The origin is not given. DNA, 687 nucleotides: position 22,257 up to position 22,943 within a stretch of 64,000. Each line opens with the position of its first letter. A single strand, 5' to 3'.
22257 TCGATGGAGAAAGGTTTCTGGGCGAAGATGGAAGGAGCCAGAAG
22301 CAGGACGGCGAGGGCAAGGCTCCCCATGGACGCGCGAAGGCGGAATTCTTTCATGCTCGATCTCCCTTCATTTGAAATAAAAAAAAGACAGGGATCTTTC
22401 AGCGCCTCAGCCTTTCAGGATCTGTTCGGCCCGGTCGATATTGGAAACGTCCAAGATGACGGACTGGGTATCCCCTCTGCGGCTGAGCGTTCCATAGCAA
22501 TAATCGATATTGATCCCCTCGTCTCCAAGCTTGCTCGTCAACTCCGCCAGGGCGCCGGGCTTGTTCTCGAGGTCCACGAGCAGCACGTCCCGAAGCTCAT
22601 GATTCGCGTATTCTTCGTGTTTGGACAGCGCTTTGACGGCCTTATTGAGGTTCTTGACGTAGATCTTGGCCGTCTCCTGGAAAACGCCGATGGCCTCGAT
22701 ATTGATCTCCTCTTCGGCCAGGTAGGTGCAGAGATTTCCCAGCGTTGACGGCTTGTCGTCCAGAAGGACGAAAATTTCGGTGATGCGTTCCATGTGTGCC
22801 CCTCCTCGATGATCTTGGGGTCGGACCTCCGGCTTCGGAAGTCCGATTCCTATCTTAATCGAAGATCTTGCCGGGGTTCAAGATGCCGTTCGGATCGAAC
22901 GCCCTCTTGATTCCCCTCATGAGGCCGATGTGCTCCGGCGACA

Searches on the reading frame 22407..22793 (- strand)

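Call 78: search_protein_families(library=pfam, max_evalue=0.00001, proteins=[window:22407-22793:-])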
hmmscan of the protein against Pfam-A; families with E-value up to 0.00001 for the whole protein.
window:22407-22793:- (128 aa): 5 families
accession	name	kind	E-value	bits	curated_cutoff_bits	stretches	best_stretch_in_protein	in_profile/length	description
PF01842.31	ACT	-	2e-13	50.3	27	1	70-127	2-59/66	ACT domain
PF22629.2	ACT_AHAS_ss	-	1.3e-11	44.9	27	1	71-127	1-57/67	AHAS small subunit-like ACT domain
PF13291.12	ACT_4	-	1.5e-06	29.2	27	0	5-41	7-43/80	ACT domain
PF19571.5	ACT_8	-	2.8e-06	27.6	23.5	1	4-125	3-124/141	ACT domain pair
PF13840.12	ACT_7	-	7.6e-06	26.1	27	0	78-126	20-63/65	ACT domain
